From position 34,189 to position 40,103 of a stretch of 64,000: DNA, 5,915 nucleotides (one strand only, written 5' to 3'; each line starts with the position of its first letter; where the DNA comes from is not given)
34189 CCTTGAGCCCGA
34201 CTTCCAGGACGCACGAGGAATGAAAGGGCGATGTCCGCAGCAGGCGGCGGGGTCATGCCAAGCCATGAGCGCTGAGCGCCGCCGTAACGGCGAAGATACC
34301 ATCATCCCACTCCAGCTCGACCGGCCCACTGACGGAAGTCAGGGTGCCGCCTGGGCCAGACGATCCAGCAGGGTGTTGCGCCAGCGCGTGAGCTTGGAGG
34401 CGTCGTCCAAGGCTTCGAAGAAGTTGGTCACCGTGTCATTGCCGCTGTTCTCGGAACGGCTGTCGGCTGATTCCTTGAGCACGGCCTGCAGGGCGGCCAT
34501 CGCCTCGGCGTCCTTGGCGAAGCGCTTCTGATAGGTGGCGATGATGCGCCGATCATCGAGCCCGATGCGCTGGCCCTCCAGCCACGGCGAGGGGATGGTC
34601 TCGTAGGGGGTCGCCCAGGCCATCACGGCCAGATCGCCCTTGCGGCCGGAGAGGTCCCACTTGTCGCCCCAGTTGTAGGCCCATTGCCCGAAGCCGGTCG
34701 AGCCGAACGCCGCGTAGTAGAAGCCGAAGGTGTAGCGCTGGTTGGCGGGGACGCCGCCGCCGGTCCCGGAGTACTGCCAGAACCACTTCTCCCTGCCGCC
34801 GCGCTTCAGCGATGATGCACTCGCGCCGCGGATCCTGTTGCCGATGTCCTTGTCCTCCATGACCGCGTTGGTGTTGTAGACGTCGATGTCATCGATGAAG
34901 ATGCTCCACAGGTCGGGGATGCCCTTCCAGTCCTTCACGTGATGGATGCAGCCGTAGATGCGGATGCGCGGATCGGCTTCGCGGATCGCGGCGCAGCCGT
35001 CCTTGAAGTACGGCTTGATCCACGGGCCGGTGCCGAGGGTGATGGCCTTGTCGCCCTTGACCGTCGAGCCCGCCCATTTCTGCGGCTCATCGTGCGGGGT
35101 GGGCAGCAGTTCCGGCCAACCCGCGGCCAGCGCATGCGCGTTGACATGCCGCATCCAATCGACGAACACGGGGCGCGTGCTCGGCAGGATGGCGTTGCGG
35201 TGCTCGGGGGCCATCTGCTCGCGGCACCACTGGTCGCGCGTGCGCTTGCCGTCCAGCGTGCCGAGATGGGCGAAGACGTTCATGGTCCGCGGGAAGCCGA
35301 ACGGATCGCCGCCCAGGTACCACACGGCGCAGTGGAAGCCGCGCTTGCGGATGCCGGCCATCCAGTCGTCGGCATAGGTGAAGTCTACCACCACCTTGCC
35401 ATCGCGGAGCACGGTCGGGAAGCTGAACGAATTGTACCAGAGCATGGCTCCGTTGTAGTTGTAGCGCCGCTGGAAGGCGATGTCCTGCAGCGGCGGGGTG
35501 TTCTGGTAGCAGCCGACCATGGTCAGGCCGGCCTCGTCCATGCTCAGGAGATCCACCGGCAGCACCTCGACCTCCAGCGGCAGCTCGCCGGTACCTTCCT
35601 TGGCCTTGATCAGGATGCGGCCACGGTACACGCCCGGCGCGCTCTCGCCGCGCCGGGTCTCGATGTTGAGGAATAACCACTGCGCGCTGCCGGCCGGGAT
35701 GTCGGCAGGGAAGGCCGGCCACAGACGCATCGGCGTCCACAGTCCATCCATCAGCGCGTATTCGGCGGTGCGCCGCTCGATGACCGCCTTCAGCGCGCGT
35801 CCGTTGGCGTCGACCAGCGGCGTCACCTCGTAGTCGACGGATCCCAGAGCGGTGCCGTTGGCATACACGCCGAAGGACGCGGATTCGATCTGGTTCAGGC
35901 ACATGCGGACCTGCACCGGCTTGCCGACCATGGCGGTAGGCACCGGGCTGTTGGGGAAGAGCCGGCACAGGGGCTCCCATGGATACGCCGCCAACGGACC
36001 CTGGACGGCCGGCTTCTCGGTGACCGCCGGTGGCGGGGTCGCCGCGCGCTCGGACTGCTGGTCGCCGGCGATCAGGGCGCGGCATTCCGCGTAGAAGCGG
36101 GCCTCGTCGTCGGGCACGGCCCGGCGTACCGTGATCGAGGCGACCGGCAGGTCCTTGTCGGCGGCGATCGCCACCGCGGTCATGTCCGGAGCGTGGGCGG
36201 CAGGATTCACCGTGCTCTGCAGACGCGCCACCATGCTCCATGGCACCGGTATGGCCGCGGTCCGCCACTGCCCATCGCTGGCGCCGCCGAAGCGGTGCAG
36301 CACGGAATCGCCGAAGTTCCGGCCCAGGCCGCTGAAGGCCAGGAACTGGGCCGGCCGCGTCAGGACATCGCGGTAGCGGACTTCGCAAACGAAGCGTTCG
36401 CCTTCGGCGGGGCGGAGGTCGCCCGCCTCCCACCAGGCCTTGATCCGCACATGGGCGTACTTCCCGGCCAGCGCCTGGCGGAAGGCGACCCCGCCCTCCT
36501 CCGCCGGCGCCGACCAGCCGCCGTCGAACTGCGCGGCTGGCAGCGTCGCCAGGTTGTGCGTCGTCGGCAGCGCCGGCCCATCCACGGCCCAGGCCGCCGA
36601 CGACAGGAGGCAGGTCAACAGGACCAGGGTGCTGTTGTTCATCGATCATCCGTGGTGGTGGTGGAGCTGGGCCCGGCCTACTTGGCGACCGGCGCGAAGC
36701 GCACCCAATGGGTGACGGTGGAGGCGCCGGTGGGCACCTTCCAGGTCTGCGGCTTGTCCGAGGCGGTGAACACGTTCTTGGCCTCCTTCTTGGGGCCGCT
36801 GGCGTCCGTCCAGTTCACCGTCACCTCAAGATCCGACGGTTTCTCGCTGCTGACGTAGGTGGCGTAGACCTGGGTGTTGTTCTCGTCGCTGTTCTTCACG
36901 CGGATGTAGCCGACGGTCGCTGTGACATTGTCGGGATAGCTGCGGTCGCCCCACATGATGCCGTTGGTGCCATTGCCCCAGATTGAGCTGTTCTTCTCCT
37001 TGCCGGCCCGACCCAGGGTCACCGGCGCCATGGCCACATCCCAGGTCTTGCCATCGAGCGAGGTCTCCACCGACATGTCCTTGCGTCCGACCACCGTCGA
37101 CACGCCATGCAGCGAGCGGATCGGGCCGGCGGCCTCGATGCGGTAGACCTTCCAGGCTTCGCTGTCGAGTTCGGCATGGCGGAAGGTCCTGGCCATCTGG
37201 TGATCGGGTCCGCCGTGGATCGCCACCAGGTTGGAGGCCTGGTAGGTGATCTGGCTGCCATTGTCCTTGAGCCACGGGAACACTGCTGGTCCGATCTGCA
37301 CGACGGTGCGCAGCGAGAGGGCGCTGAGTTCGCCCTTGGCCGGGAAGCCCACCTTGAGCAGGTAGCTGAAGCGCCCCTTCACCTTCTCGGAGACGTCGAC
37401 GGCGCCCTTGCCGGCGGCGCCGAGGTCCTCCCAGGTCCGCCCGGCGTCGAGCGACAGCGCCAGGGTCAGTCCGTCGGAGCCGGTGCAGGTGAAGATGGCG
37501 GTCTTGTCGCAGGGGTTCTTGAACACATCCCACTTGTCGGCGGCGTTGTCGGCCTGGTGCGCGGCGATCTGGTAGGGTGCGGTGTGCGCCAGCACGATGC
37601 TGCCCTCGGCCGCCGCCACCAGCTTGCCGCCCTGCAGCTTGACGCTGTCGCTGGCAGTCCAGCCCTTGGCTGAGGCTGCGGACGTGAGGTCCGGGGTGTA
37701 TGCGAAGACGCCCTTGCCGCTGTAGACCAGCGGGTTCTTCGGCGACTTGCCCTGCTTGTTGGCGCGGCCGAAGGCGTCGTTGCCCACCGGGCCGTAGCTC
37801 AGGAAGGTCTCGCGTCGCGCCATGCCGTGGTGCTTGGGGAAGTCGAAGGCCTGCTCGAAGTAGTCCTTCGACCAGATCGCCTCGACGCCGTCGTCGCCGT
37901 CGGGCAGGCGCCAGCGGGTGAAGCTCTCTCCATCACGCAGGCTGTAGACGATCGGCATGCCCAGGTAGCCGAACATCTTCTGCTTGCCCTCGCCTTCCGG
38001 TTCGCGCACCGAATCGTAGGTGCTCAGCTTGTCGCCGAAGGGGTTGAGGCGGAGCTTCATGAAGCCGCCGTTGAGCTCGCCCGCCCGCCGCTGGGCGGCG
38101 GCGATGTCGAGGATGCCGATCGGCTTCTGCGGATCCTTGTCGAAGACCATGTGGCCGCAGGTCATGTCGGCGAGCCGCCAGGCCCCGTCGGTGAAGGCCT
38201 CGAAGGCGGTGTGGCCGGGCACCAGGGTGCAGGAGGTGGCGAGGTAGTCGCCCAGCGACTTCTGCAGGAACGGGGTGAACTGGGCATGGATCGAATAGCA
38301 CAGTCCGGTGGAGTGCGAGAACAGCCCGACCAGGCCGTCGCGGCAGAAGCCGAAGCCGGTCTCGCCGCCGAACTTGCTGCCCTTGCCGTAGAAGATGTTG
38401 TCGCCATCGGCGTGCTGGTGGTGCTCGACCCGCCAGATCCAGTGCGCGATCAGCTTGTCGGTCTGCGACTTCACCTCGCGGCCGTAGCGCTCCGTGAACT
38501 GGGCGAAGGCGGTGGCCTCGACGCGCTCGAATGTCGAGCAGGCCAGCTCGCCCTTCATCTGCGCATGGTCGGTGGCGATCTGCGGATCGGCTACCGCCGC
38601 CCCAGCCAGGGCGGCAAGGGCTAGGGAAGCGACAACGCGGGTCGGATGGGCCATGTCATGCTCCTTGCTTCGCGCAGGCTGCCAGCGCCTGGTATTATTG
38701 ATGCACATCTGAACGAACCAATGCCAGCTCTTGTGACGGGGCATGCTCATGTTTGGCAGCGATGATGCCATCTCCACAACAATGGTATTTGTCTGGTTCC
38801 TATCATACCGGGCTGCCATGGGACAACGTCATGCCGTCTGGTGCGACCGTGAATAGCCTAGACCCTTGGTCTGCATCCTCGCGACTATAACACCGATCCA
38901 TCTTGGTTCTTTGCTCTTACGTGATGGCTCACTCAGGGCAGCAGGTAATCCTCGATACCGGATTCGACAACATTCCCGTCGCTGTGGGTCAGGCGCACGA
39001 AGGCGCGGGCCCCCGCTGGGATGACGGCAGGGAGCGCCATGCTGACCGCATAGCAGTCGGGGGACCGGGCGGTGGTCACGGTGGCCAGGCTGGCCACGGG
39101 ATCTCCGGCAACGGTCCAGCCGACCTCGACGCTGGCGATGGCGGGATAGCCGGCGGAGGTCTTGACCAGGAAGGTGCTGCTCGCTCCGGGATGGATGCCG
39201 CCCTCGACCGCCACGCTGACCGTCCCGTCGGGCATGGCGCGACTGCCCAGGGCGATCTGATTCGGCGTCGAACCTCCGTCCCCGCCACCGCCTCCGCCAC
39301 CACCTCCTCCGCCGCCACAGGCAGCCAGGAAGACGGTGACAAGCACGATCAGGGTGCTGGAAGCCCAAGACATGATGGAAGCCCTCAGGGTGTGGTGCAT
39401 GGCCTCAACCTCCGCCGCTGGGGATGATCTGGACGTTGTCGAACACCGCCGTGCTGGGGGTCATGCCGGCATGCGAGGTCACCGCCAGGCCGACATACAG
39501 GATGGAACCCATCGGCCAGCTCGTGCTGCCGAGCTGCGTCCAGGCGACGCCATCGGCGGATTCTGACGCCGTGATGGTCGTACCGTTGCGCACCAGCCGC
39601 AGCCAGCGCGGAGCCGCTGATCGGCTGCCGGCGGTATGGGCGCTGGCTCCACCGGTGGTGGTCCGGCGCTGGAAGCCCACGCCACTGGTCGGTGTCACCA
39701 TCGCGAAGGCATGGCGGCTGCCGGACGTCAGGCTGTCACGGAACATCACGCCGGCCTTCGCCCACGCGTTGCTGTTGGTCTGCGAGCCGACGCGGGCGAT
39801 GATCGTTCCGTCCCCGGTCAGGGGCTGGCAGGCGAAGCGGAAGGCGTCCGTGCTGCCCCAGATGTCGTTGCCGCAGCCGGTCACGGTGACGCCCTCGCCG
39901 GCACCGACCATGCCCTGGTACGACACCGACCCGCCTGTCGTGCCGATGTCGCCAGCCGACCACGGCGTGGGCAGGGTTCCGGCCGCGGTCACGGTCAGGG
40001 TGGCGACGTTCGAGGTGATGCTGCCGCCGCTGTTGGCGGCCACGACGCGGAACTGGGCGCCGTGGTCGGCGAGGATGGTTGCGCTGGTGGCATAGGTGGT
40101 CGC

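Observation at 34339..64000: Candidate undescribed surface system: pseudokinase, ECF sigma/anti-sigma, two giant adhesin-like proteins, lipid-anchored partners, and a divergent oversized pseudopilin operon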

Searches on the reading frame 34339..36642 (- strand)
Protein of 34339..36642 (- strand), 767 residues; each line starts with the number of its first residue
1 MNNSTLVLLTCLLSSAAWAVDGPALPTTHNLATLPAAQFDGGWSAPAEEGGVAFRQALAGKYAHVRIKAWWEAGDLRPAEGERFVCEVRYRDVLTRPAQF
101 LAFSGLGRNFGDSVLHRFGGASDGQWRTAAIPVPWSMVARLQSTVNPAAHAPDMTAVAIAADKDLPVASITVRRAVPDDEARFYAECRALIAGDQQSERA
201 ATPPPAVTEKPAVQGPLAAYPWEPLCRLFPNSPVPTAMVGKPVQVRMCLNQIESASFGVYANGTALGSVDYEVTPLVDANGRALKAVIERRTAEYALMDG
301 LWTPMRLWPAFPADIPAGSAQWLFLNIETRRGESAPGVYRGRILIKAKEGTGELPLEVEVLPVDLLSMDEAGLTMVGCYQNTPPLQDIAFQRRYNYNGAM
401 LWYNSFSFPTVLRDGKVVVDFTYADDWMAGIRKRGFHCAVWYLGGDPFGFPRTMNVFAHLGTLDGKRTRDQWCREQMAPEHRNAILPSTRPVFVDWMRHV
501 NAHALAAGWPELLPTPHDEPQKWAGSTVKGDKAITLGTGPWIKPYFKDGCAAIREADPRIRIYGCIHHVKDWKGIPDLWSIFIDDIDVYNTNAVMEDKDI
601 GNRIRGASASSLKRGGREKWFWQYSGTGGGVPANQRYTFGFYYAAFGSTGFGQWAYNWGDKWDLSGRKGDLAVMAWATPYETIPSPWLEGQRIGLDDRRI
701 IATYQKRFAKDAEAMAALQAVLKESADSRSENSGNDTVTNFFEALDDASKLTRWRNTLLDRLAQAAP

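Call 8: search_protein_families(library=pfam, proteins=[window:34339-36642:-], max_evalue=0.01)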
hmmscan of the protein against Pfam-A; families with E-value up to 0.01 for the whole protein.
window:34339-36642:- (767 aa): 0 families

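Call 34: search_protein_families(library=ncbifam, proteins=[window:34339-36642:-], max_evalue=0.1)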
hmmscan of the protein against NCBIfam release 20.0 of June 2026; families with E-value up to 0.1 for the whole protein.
window:34339-36642:- (767 aa): 0 families

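Call 50: search_solved_structures(query=window:34339-36642:-, max_evalue=10)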
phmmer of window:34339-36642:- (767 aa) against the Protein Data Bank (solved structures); distinct sequences matched with E-value up to 10: 2.
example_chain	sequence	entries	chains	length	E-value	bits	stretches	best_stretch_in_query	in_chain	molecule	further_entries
6s6h_A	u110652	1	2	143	0.072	14.2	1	169-246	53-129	Chromosome-partitioning protein ParB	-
6t1f_A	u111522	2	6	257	0.26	12.4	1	170-246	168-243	Chromosome-partitioning protein ParB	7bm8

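Call 55: search_protein_families(library=pfam, alignment_id=A3, max_evalue=10)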
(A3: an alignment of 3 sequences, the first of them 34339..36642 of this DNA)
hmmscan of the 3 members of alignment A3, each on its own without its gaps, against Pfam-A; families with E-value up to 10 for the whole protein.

A. member 1, window:34339-36642:- (767 aa): 0 families

B. families by the number of members that match (of 3 scanned): 0 families

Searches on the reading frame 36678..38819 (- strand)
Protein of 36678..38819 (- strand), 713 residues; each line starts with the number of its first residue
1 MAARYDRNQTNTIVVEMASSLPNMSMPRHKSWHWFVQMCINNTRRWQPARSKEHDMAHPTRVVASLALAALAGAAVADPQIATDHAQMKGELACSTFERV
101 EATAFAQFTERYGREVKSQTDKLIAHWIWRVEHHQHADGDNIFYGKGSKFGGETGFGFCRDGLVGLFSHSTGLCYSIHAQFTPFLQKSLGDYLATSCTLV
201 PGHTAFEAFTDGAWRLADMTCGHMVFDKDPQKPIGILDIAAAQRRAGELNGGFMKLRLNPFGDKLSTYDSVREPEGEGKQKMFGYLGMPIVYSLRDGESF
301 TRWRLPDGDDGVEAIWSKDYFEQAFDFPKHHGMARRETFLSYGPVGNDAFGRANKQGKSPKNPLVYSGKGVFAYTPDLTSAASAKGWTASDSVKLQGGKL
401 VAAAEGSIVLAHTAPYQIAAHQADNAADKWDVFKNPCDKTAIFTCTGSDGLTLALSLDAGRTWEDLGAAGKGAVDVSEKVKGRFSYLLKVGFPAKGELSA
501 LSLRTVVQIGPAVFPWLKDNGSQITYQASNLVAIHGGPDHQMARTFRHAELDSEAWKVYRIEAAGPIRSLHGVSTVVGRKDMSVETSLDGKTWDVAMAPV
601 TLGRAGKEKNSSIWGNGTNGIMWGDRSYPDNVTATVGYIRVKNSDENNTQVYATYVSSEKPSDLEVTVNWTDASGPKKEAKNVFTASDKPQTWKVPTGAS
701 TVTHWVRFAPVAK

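Call 8: search_protein_families(library=pfam, proteins=[window:36678-38819:-], max_evalue=0.01)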
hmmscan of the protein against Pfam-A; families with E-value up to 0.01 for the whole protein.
window:36678-38819:- (713 aa): 0 families

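Call 34: search_protein_families(library=ncbifam, proteins=[window:36678-38819:-], max_evalue=0.1)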
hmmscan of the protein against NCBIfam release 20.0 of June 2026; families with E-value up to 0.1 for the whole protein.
window:36678-38819:- (713 aa): 0 families

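Call 51: search_solved_structures(query=window:36678-38819:-, max_evalue=10)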
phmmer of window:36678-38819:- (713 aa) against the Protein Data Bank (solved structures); distinct sequences matched with E-value up to 10: 0.

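Call 69: search_protein_families(library=pfam, proteins=[window:36678-38819:-], max_evalue=5)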
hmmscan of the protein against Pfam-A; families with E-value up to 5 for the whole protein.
window:36678-38819:- (713 aa): 1 family
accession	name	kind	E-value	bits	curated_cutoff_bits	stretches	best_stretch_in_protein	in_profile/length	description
PF03174.19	CHB_HEX_C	-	0.26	11.7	23.6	0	449-480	33-61/76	Chitobiase/beta-hexosaminidase C-terminal domain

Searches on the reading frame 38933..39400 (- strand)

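Call 8: search_protein_families(library=pfam, proteins=[window:38933-39400:-], max_evalue=0.01)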
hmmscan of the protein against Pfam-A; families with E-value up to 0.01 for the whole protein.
window:38933-39400:- (155 aa): 0 families

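Call 34: search_protein_families(library=ncbifam, proteins=[window:38933-39400:-], max_evalue=0.1)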
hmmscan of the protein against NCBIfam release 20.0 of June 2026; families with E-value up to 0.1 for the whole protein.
window:38933-39400:- (155 aa): 1 family
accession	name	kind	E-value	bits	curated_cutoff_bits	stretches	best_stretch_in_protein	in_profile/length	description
NF033865.1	fusolisin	equivalog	0.012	13.7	999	1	16-63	11-57/1006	fusolisin family autotransporter serine protease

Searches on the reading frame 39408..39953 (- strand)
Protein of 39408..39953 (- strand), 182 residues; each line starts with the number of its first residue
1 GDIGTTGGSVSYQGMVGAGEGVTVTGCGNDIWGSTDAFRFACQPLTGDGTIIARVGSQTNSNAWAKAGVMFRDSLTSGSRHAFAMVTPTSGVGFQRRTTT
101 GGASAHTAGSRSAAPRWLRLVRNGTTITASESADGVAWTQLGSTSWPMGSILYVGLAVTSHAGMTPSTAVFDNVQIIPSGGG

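Call 69: search_protein_families(library=pfam, proteins=[window:39408-39953:-], max_evalue=5)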
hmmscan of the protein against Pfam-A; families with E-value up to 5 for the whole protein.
window:39408-39953:- (182 aa): 1 family
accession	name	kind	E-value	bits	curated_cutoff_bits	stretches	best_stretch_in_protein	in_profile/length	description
PF07081.18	DUF1349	-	2.7e-05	24.4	32.4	1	89-176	91-176/179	Protein of unknown function (DUF1349)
